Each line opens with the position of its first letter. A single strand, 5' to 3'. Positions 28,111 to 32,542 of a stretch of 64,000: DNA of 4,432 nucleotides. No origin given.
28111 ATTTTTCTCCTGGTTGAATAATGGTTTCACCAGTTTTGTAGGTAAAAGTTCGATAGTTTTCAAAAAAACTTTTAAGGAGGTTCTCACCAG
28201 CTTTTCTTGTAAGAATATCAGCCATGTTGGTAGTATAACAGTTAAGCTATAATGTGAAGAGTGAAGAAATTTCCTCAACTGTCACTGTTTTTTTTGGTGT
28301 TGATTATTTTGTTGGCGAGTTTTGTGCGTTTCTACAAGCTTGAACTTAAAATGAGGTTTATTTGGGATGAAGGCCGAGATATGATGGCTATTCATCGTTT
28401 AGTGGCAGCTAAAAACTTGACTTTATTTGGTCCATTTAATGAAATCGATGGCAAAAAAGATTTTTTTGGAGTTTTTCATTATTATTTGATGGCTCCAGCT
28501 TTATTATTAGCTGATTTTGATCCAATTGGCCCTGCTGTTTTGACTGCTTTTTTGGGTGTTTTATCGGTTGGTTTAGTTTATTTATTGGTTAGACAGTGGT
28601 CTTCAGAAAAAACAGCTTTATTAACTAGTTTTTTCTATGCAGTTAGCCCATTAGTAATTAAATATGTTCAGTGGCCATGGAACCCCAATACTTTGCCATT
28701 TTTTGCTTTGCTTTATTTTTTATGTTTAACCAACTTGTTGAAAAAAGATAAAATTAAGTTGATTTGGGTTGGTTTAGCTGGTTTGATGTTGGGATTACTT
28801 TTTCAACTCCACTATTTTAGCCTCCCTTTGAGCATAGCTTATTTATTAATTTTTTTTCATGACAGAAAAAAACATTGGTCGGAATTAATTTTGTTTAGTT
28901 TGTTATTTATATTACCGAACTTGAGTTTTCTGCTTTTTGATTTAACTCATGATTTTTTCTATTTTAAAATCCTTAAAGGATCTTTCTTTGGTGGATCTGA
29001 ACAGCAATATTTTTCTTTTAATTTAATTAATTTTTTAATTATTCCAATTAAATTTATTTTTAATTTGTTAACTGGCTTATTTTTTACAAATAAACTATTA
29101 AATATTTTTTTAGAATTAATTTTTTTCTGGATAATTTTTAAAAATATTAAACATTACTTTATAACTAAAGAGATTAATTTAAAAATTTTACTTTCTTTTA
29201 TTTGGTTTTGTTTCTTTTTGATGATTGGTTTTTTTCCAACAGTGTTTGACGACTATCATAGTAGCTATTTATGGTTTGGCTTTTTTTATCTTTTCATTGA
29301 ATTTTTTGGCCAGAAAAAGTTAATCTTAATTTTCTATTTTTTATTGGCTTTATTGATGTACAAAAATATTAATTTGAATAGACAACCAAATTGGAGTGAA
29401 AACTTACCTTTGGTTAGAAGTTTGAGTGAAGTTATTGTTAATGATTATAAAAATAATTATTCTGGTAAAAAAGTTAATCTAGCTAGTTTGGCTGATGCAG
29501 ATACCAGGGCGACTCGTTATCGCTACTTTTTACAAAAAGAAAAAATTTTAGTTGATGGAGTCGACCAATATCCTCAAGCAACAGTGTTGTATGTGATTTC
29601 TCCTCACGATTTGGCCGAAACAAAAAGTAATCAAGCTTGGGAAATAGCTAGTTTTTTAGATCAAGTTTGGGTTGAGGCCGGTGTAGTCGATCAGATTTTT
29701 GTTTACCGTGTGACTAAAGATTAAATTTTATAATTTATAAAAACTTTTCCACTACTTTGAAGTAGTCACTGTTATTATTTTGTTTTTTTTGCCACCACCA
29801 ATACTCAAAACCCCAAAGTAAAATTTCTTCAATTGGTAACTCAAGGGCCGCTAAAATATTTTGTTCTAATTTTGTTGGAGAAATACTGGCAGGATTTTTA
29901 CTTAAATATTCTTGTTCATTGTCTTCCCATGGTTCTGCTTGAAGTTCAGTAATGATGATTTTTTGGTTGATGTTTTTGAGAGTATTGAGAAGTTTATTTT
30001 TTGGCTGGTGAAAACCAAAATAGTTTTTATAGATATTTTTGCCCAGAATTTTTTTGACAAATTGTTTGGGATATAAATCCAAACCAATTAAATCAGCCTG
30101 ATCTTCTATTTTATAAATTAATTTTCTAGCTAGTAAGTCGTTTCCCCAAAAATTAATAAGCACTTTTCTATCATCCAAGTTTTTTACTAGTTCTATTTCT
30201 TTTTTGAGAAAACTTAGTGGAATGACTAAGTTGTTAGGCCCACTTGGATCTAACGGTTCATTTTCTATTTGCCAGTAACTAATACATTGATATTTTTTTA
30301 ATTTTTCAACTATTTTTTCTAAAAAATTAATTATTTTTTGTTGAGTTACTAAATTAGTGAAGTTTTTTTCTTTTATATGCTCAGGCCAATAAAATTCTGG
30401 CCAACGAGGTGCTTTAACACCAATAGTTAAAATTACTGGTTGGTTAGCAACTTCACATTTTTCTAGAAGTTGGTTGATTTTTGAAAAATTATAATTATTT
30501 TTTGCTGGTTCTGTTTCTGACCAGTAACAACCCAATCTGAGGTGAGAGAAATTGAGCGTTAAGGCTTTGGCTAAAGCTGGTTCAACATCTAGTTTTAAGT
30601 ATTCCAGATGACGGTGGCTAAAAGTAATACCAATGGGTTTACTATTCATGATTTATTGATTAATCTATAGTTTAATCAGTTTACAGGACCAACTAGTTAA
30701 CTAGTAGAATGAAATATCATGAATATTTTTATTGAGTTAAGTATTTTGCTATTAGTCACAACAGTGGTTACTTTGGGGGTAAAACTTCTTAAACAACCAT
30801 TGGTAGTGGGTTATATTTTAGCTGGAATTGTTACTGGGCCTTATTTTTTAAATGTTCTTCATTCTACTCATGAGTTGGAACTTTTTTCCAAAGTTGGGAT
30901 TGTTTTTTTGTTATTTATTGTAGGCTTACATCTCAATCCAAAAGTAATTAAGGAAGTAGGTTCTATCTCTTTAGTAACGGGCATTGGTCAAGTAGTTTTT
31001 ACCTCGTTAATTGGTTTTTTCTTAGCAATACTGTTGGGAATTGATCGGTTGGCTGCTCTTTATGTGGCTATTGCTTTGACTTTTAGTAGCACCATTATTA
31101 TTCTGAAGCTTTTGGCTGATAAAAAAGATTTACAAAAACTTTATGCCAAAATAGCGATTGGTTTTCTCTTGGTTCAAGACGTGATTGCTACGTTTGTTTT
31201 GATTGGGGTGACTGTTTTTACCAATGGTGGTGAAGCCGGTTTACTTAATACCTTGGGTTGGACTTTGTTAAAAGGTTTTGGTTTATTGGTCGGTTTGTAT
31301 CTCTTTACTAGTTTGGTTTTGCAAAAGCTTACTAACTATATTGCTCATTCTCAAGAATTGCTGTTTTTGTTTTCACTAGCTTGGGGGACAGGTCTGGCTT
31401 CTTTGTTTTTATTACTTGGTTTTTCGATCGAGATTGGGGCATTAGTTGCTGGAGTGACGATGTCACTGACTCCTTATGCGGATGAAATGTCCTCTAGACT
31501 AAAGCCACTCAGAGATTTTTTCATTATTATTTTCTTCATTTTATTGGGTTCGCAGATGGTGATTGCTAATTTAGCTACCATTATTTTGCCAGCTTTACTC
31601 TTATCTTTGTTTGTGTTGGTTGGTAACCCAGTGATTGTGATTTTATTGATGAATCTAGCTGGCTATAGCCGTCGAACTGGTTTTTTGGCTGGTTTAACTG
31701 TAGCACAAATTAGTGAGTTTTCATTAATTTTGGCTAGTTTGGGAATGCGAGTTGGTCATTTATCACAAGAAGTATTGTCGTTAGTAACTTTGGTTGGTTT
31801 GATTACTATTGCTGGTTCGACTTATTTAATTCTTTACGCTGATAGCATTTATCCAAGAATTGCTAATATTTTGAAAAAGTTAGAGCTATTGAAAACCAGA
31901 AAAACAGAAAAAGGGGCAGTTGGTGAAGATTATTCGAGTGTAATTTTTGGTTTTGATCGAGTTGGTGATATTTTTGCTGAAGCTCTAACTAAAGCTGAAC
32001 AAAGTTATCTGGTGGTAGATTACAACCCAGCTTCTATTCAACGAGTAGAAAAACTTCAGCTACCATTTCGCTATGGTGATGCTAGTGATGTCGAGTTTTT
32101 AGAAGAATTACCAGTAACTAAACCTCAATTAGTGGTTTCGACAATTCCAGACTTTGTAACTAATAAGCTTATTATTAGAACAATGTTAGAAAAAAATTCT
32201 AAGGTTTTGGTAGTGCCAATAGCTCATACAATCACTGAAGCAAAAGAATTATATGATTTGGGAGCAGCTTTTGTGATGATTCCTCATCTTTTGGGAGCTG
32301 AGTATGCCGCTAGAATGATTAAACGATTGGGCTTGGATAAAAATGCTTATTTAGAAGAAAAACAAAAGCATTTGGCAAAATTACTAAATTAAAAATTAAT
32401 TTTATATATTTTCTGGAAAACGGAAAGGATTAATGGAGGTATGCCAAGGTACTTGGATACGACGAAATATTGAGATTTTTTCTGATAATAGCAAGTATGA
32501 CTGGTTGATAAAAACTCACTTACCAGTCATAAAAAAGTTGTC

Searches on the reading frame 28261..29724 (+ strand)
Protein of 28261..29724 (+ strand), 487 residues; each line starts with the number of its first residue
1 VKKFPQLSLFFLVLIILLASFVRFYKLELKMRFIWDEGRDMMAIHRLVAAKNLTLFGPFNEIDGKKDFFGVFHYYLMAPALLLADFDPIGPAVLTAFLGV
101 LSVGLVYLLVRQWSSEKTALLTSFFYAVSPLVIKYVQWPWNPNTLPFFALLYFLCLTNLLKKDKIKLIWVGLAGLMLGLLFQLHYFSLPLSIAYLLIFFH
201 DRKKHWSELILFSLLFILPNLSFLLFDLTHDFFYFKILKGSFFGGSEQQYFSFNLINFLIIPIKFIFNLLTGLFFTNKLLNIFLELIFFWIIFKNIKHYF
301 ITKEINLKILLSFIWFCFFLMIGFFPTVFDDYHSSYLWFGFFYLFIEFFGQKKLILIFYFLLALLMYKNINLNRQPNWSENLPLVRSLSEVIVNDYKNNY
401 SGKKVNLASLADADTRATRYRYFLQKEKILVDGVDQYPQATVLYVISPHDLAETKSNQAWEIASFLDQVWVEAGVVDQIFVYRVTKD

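Call 3: search_protein_families(library=pfam, proteins=[window:28261-29724:+], max_evalue=0.1)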
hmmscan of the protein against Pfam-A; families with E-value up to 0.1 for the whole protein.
window:28261-29724:+ (487 aa): 1 family
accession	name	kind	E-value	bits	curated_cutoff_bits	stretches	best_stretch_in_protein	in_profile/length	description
PF13231.12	PMT_2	-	6.8e-09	36.6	26.1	1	72-222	5-159/160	Dolichyl-phosphate-mannose-protein mannosyltransferase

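Call 4: search_protein_families(library=ncbifam, proteins=[window:28261-29724:+], max_evalue=0.1)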
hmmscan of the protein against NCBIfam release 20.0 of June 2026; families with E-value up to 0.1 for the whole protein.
window:28261-29724:+ (487 aa): 1 family
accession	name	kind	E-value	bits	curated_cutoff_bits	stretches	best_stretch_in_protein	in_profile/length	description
TIGR03663.1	TIGR03663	subfamily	0.00052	19.1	126.25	1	12-205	4-186/435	flippase activity-associated protein Agl23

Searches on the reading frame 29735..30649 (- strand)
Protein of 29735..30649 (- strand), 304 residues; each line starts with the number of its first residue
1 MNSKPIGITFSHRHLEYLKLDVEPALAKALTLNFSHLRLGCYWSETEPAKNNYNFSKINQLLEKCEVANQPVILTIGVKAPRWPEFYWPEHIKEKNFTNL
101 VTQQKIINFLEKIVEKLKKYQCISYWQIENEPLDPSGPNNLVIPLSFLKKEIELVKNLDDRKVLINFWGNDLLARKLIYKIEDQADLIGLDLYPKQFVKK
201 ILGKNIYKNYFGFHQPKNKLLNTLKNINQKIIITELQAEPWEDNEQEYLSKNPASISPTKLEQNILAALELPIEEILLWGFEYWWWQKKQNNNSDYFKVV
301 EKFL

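Call 3: search_protein_families(library=pfam, proteins=[window:29735-30649:-], max_evalue=0.1)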
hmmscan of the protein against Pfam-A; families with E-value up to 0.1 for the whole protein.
window:29735-30649:- (304 aa): 3 families
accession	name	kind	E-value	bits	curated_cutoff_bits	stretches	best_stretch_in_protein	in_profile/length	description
PF00331.26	Glyco_hydro_10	-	9.1e-07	28.8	22.1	1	43-137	47-134/311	Glycosyl hydrolase family 10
PF02449.21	Glyco_hydro_42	-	1.2e-06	28.6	21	1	36-131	26-137/376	Beta-galactosidase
PF13200.12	DUF4015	-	0.057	13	27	0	179-279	212-307/313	Putative glycosyl hydrolase domain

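Call 4: search_protein_families(library=ncbifam, proteins=[window:29735-30649:-], max_evalue=0.1)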
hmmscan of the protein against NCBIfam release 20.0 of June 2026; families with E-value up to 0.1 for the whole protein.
window:29735-30649:- (304 aa): 0 families

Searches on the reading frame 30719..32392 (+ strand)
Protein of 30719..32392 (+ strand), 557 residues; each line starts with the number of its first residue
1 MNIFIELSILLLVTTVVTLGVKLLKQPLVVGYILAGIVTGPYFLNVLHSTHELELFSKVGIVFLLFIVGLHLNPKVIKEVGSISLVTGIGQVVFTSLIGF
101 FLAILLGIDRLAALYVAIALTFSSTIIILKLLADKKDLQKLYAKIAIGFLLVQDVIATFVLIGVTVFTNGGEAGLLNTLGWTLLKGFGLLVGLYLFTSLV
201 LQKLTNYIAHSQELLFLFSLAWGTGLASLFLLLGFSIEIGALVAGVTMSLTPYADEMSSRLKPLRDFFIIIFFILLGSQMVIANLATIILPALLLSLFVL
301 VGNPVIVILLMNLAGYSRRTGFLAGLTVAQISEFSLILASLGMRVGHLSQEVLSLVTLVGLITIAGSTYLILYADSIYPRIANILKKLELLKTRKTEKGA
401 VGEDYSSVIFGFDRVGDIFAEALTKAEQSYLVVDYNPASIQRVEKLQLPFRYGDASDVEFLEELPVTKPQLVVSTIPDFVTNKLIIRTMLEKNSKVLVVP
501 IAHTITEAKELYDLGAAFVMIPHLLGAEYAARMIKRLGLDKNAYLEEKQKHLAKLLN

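Call 3: search_protein_families(library=pfam, proteins=[window:30719-32392:+], max_evalue=0.1)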
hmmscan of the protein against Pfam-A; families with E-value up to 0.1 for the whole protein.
window:30719-32392:+ (557 aa): 3 families
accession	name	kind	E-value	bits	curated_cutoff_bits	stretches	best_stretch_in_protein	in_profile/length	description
PF00999.27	Na_H_Exchanger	-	1.5e-55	189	26.2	1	13-365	4-363/375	Sodium/hydrogen exchanger, transmembrane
PF02254.24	TrkA_N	-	1.8e-16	60.9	23.8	1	408-522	2-116/116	TrkA-N domain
PF01408.29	GFO_IDH_MocA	-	0.058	14.5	24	0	408-514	4-108/120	Oxidoreductase family, NAD-binding Rossmann fold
